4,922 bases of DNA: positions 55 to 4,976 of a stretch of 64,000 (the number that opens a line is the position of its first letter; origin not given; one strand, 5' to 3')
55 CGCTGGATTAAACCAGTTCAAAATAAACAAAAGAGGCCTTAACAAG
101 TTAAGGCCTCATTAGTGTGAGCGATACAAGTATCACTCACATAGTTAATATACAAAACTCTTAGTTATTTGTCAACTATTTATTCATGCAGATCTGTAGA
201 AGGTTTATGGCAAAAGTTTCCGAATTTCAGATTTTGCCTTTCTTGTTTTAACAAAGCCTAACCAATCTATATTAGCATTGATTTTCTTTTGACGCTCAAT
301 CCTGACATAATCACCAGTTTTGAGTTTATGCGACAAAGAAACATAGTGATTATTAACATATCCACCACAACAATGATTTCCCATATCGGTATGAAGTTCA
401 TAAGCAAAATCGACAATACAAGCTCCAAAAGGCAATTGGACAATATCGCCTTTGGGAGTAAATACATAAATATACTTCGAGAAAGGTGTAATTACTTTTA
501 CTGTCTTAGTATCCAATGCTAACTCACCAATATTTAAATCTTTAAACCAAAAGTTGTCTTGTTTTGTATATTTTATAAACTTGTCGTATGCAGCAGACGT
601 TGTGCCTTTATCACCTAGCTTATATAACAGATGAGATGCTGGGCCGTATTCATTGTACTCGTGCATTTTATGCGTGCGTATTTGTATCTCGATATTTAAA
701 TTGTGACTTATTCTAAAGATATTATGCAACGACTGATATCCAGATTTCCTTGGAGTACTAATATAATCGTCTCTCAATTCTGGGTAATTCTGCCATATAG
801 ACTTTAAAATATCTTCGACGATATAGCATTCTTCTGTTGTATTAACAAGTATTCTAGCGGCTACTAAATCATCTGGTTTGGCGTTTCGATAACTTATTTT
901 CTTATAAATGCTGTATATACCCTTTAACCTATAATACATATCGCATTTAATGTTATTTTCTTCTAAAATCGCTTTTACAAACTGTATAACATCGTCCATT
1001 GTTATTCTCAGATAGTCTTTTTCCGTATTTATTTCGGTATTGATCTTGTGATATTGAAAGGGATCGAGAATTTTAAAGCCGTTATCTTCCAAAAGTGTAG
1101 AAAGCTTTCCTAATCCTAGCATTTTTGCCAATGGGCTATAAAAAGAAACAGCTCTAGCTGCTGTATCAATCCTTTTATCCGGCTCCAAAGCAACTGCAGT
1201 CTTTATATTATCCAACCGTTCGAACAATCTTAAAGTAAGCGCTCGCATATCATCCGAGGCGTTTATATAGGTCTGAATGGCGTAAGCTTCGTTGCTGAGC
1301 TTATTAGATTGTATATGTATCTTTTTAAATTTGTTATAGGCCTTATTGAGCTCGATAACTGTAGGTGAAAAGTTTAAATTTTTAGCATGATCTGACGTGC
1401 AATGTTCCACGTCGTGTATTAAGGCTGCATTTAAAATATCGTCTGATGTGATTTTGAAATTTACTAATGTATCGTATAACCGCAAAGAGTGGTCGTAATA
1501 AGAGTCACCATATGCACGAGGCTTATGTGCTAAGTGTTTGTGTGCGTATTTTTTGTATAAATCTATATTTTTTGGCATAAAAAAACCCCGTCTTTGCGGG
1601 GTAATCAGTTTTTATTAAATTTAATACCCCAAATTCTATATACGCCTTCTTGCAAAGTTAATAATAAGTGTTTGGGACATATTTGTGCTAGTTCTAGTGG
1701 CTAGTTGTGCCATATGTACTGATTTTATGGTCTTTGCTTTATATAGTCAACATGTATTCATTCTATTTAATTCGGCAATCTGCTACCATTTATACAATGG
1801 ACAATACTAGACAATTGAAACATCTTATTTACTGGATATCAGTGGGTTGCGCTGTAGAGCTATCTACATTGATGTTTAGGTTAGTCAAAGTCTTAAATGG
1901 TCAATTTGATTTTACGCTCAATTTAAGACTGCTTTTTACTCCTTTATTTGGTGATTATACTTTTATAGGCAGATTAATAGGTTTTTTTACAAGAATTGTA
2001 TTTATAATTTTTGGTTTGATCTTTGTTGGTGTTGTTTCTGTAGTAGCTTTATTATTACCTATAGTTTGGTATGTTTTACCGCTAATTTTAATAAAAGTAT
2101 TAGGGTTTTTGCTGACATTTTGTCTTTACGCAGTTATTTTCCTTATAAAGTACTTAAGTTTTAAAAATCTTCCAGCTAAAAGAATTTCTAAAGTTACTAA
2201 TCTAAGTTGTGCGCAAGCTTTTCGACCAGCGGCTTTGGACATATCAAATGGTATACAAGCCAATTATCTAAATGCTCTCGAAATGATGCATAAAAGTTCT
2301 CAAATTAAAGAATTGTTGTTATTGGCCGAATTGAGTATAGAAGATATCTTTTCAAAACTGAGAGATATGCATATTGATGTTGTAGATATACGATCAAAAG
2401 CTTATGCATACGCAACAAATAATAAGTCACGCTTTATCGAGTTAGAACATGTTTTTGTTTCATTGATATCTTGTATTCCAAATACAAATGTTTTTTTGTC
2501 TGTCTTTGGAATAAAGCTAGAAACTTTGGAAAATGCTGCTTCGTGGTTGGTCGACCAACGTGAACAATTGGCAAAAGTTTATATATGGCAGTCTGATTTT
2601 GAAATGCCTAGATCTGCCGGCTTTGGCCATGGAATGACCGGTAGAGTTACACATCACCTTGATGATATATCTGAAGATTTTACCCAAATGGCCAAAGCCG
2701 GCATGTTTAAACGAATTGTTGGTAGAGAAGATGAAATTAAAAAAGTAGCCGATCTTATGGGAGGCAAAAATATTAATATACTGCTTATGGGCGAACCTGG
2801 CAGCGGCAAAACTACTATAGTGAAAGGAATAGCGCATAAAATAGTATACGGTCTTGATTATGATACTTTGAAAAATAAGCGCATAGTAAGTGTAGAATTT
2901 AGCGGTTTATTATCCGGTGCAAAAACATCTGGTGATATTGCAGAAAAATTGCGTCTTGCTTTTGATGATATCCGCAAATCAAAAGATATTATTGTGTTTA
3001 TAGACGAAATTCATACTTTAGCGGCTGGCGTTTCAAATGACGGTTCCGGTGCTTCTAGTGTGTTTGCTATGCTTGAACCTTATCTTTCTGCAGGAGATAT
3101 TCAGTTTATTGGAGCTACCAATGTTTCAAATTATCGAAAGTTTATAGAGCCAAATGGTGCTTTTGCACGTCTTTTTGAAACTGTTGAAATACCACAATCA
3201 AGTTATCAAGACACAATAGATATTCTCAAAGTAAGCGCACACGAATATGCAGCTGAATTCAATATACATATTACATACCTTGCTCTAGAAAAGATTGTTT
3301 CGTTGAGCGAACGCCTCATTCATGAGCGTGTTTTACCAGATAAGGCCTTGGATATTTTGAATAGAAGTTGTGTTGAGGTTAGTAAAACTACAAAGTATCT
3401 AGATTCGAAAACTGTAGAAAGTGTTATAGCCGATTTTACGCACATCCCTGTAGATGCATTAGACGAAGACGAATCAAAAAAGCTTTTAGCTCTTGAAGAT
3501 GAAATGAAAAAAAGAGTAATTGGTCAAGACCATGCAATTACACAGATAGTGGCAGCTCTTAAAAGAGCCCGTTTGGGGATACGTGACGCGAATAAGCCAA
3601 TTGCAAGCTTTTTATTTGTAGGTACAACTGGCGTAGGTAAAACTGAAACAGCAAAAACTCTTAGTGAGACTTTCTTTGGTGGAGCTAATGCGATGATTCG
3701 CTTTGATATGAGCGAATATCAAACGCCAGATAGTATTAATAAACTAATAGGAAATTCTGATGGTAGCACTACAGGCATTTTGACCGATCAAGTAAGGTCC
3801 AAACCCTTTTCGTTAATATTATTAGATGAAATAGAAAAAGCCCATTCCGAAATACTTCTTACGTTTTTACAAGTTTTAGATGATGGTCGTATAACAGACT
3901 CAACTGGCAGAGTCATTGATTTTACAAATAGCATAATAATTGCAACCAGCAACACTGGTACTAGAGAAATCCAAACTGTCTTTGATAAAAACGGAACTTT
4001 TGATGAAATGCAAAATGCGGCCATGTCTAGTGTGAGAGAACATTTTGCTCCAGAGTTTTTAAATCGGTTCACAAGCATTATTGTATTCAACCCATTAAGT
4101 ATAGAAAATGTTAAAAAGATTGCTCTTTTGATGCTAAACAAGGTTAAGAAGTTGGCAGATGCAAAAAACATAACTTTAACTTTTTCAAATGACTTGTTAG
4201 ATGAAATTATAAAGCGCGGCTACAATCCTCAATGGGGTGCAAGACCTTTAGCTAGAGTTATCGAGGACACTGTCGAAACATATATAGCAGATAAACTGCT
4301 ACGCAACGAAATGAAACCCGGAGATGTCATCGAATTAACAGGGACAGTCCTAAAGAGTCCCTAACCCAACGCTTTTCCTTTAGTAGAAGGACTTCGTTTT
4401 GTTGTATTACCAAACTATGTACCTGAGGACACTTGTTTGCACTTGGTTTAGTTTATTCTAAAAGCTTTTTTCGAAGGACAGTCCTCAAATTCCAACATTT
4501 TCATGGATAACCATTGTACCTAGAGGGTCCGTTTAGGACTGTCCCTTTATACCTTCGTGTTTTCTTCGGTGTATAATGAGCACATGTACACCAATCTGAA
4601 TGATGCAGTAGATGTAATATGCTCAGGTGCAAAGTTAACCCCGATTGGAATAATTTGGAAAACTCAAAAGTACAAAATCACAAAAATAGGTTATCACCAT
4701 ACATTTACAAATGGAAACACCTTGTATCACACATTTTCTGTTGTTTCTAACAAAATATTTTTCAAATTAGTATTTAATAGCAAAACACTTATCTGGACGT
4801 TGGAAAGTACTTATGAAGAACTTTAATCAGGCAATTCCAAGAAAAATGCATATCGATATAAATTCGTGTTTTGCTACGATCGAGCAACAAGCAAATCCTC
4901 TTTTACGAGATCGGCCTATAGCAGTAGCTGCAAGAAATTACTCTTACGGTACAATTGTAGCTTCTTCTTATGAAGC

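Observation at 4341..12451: Dispersed palindromic repeat family A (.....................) in 5' regions of clpC/dinB, an SLT gene and leuS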

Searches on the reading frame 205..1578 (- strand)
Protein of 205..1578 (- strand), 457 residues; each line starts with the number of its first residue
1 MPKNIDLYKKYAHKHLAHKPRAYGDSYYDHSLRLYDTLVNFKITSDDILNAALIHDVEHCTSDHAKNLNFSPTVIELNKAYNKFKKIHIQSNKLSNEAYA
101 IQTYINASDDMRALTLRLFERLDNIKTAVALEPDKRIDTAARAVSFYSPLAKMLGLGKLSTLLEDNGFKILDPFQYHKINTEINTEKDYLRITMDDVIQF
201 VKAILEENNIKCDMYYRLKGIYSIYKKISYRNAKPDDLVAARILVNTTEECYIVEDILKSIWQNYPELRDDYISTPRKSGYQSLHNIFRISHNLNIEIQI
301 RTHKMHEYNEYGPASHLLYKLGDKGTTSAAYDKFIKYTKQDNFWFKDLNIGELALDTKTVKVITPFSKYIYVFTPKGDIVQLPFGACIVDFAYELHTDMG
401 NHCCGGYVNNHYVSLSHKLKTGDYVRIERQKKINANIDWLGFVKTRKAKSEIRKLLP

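Call 12: search_protein_families(library=pfam, proteins=[window:205-1578:-])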
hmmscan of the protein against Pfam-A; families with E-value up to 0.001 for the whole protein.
window:205-1578:- (457 aa): 3 families
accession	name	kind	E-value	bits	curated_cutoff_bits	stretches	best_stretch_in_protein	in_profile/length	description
PF04607.23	RelA_SpoT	-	5e-26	91.6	27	1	217-322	2-111/113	Region found in RelA / SpoT proteins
PF02824.27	TGS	-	3e-19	69.2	22.2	1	370-427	1-58/60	TGS domain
PF13328.12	HD_4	-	6.6e-13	49.1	27.2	1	10-156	3-155/156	HD domain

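Call 56: find_encoding_contigs(protein=window:205-1578:-, flank=10000, max_places=4)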
Protein window:205-1578:- (457 aa): no gene with exactly this product is on record in the collection.
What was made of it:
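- Tried and rejected: The relA look-up failed (call 56).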

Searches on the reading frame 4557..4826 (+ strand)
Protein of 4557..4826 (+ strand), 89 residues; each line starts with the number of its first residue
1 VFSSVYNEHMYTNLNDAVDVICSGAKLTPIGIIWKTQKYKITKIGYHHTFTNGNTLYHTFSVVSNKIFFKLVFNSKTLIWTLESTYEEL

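Call 12: search_protein_families(library=pfam, proteins=[window:4557-4826:+])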
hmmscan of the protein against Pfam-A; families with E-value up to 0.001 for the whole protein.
window:4557-4826:+ (89 aa): 0 families

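Call 35: search_protein_families(library=pfam, max_evalue=0.01, proteins=[window:4584-4826:+])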
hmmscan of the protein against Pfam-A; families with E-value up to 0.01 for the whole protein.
window:4584-4826:+ (80 aa): 0 families
